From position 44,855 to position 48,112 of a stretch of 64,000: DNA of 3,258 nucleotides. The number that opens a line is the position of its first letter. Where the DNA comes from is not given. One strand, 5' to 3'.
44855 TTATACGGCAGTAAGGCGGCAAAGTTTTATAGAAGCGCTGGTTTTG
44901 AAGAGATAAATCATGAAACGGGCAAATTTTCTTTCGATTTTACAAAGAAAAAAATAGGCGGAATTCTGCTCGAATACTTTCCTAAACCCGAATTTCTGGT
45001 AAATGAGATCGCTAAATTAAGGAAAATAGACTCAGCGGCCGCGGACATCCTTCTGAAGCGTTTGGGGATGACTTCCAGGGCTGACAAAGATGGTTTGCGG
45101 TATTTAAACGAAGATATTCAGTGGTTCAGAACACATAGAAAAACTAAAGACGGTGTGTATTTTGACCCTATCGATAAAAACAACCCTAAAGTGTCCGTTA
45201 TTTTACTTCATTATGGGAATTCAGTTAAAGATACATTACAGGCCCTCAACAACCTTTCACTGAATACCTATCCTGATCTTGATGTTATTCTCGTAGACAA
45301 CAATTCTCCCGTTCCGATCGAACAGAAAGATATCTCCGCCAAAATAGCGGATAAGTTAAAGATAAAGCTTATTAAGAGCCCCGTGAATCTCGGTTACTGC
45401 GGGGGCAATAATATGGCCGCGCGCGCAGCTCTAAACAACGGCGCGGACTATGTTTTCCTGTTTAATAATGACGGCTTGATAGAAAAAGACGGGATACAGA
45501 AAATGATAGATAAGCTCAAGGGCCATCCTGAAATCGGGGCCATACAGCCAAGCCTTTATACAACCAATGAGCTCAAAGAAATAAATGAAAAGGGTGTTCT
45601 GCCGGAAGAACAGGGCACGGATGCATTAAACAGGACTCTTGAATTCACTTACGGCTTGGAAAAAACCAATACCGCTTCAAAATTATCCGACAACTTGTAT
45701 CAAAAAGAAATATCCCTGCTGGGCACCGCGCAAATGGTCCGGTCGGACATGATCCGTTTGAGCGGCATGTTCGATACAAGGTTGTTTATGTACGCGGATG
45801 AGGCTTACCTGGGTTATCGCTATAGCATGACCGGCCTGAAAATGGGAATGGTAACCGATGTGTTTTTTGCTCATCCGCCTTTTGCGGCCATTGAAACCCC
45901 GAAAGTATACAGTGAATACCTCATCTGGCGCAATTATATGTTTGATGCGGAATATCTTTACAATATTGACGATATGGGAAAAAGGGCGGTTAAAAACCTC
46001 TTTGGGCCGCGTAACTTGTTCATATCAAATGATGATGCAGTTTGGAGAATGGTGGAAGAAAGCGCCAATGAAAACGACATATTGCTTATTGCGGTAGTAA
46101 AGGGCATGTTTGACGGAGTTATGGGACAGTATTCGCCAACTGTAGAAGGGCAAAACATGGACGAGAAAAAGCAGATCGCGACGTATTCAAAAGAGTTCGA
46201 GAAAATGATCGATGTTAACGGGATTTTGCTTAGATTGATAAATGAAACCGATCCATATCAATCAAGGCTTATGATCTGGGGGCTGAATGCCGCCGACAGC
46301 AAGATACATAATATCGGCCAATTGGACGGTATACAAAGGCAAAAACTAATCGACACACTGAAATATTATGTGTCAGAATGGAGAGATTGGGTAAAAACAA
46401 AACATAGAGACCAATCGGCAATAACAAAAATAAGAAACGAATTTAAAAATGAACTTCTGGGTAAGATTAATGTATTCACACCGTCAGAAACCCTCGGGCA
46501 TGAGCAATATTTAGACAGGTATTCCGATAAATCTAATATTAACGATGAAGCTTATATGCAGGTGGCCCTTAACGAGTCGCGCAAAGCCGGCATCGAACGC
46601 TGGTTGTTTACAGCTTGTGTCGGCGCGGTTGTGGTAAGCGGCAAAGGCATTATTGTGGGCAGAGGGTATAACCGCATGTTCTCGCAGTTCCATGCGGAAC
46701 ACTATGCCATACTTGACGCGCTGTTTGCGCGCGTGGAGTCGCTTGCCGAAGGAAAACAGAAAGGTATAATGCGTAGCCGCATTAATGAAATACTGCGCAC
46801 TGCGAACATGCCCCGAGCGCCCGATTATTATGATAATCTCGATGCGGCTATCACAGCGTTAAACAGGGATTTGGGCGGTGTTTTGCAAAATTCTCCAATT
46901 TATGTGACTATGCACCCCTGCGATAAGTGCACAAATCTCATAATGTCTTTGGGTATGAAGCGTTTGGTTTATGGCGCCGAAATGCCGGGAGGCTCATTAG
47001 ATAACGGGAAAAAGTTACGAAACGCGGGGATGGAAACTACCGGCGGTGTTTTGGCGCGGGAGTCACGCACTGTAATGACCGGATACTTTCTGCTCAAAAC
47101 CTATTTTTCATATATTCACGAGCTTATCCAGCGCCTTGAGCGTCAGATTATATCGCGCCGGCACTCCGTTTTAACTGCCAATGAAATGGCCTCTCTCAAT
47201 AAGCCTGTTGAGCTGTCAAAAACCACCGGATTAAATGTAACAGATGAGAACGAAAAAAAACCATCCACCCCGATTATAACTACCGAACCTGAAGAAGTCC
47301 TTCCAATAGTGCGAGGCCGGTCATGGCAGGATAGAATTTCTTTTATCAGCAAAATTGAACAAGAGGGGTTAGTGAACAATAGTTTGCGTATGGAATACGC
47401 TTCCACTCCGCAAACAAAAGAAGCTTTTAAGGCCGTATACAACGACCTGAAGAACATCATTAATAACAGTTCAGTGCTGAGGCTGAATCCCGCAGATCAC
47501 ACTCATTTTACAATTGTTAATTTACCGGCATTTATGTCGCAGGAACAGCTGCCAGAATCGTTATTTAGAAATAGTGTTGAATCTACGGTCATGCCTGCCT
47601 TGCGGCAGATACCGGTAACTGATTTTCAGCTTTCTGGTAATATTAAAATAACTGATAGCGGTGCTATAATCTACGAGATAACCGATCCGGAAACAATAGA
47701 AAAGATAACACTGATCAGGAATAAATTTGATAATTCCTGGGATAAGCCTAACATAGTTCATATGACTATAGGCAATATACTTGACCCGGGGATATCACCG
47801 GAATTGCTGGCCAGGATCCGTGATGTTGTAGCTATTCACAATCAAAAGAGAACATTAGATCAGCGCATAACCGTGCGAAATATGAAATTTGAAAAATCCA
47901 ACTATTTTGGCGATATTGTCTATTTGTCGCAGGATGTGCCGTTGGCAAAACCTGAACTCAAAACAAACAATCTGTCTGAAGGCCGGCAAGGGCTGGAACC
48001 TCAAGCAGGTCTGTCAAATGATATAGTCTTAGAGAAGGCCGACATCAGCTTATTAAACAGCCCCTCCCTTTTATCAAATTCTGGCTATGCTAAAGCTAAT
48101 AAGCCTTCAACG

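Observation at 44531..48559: GNAT - GT2 - deaminase - 2H phosphoesterase - GNAT cassette bracketed by a duplicated GNAT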

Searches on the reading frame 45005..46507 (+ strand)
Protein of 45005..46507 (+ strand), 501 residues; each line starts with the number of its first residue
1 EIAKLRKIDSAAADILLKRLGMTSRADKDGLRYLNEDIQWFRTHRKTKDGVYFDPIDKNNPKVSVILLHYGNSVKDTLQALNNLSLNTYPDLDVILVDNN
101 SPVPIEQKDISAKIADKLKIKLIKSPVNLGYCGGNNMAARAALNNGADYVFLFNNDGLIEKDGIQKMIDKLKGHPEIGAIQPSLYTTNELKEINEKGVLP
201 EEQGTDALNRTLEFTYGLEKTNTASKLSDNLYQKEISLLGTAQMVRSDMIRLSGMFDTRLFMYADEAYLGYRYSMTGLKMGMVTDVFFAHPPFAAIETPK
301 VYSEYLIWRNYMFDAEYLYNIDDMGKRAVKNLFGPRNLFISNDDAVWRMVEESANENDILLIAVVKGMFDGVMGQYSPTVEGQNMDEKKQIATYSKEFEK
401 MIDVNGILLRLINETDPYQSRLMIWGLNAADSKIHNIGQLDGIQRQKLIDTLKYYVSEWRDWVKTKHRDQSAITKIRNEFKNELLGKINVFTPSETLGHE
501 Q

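Call 19: search_protein_families(library=pfam, proteins=[window:45101-46459:+], max_evalue=10)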
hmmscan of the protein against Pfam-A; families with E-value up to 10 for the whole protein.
window:45101-46459:+ (453 aa): 1 family
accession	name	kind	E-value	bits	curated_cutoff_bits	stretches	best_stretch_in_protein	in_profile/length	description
PF00535.33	Glycos_transf_2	-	1.5e-12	48.2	23.3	1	40-161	9-125/168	Glycosyl transferase family 2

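Call 62: search_solved_structures(query=window:45005-46507:+, max_evalue=0.01, show_alignments=1)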
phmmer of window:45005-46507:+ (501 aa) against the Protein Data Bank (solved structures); distinct sequences matched with E-value up to 0.01: 3.
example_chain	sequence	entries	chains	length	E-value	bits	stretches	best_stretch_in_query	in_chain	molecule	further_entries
8vh7_A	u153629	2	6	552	0.00029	23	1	57-181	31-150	Heparosan synthase B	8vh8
8viw_A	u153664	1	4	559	0.0003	23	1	57-181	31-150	Heparosan synthase B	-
1h7l_A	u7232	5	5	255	0.0063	18.6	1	61-205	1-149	SPORE COAT POLYSACCHARIDE BIOSYNTHESIS PROTEIN SPSA | PROTEIN (SPORE COAT POLYSACCHARIDE BIOSYNTHESIS PROTEIN SPSA)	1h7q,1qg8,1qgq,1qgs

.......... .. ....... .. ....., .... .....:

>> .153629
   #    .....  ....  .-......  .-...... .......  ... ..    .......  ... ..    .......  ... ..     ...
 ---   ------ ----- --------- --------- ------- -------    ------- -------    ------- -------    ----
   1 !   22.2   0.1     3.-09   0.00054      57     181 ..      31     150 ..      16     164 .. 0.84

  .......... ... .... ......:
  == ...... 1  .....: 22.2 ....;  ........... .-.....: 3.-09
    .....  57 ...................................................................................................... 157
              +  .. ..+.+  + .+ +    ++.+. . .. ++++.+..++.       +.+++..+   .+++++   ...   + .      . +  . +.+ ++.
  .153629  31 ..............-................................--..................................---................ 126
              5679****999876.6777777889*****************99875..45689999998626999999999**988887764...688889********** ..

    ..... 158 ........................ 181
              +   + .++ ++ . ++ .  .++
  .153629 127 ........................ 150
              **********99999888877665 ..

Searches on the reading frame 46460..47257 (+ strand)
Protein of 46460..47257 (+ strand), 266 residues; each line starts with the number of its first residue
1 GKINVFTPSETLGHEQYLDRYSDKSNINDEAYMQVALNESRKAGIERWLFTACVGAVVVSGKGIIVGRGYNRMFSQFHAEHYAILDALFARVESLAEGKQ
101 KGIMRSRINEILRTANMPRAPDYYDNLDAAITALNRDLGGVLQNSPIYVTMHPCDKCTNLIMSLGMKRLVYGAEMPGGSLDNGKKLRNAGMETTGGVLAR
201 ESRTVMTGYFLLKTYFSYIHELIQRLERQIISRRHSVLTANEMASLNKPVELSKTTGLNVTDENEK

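Call 19: search_protein_families(library=pfam, proteins=[window:46460-47257:+], max_evalue=10)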
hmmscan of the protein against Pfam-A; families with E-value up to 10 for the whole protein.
window:46460-47257:+ (266 aa): 3 families
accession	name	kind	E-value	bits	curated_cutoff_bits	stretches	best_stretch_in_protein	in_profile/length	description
PF00383.29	dCMP_cyt_deam_1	-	4.3e-14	52.7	25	2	130-172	59-101/102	Cytidine and deoxycytidylate deaminase zinc-binding region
PF14437.12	MafB19-deam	-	3.8e-10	40.3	27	1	28-176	2-104/142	MafB19-like deaminase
PF14439.12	Bd3614-deam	-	0.0032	17.9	38.5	1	92-192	50-108/113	Bd3614-like deaminase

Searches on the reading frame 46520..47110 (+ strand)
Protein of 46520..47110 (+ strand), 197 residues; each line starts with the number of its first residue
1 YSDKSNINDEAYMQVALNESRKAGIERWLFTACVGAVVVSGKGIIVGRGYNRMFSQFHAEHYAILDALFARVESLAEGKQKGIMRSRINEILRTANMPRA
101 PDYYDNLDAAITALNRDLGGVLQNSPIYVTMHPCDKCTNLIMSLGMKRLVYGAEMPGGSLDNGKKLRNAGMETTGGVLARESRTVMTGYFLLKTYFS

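Call 61: search_solved_structures(query=window:46520-47110:+, max_evalue=0.01, show_alignments=2)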
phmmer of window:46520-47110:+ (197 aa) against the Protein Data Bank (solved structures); distinct sequences matched with E-value up to 0.01: 31.
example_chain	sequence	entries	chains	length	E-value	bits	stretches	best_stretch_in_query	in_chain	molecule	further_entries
2hxv_A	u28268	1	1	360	3.4e-08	36.8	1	117-186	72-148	Diaminohydroxyphosphoribosylaminopyrimidine deaminase/ 5-amino-6-(5-phosphoribosylamino)ur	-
2b3j_A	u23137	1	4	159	4e-06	30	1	122-162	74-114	tRNA adenosine deaminase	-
7cph_A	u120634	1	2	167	5.9e-06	29.5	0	122-190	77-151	tRNA-specific adenosine deaminase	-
2a8n_A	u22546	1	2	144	1.4e-05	28.2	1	122-165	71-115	cytidine and deoxycytidylate deaminase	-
2b3z_A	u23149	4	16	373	1.7e-05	28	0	121-184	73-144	Riboflavin biosynthesis protein ribD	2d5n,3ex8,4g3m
9hfq_A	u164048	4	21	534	1.8e-05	27.9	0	123-160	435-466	Cytidine and dCMP deaminase domain-containing protein 1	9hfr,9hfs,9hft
8vlm_A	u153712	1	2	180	2.8e-05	27.3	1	118-157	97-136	Cytosine deaminase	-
1z3a_A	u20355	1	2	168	4.2e-05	26.7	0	124-193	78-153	tRNA-specific adenosine deaminase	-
9k1k_A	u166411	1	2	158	4.2e-05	26.7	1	116-159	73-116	Cytosine deaminase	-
1uaq_A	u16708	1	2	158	4.6e-05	26.6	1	116-159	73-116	cytosine deaminase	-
1ox7_A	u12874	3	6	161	4.8e-05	26.5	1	116-158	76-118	Cytosine deaminase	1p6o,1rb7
8vlj_A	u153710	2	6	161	4.8e-05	26.5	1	116-158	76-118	Cytosine deaminase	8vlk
1ysd_A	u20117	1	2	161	5.8e-05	26.2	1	116-157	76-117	Cytosine deaminase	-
1ysb_A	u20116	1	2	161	5.9e-05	26.2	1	116-157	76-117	Cytosine deaminase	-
8i3n_A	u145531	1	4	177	6.7e-05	26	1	116-158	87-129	Cytosine deaminase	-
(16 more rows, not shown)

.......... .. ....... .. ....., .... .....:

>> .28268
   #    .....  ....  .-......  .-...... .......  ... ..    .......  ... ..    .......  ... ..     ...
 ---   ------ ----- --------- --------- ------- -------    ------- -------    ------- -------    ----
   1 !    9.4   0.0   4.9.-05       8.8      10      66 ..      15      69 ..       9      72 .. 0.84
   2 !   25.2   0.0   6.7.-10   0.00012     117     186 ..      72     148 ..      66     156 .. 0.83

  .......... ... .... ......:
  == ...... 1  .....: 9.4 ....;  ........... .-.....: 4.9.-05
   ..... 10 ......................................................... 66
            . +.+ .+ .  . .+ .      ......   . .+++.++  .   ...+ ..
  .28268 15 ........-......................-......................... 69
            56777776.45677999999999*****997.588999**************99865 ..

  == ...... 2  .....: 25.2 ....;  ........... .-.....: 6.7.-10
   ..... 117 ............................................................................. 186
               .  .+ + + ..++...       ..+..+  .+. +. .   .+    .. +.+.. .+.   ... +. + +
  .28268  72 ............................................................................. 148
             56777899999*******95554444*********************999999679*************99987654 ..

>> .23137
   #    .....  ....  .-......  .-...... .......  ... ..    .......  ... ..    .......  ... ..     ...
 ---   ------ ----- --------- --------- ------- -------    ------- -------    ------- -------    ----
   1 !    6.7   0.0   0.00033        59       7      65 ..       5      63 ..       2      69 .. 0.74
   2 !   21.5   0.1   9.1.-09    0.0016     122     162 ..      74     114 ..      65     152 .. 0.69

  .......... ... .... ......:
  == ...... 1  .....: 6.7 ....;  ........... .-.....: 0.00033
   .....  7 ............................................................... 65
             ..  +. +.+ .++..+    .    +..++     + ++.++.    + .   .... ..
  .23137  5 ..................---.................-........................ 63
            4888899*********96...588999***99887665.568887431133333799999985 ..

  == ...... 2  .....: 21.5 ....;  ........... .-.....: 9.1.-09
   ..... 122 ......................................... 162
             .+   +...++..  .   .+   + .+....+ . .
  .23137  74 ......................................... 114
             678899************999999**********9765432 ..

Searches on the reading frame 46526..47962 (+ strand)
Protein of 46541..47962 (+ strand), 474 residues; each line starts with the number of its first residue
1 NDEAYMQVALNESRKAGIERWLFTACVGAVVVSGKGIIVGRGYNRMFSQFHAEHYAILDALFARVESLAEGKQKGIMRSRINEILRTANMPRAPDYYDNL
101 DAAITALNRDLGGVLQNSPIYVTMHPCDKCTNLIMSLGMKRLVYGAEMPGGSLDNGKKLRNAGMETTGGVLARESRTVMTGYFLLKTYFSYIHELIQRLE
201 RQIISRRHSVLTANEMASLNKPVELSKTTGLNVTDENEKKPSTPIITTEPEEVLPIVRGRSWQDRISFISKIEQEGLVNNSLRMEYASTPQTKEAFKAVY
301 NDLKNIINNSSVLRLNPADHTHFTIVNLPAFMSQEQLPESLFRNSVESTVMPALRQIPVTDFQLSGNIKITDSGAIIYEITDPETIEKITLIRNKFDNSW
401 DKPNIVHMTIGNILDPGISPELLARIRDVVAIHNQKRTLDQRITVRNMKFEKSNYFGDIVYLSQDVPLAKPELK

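Call 82: find_related_loci(query=window:46541-47962:+, collection=genome_contigs, flank=6000)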
Query window:46541-47962:+ (474 aa) in genome_contigs; peptide patterns used: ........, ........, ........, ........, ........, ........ (x = any residue, [..] = any of these).
54 stretches matched a pattern; 2 encode a relative of the query (tblastn E <= 1e-3); 2 distinct loci.
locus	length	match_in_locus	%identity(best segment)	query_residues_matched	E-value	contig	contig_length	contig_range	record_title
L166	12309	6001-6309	28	95-194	2e-5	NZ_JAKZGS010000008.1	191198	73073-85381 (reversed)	Belliella calami strain DSM 107340 NODE_8_length_191198_cov_54.614834, whole genome shotgun sequence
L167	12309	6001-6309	28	95-194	3e-5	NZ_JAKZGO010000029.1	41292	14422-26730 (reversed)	Belliella alkalica strain DSM 111903 scaffold_28, whole genome shotgun sequence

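Call 85: find_related_loci(query=A4, collection=metagenome_contigs, flank=6000)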
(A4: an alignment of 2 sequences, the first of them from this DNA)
Query A4 (479 aa) in metagenome_contigs; peptide patterns used: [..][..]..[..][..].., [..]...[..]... (x = any residue, [..] = any of these).
371 stretches matched a pattern; 3 encode a relative of the query (tblastn E <= 1e-3); 3 distinct loci.
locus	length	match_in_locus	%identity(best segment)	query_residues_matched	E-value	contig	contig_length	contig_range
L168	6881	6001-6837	24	5-284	4e-11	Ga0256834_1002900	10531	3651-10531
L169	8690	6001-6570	24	5-213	2e-10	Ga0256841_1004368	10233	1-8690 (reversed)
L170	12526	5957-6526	24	5-213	2e-10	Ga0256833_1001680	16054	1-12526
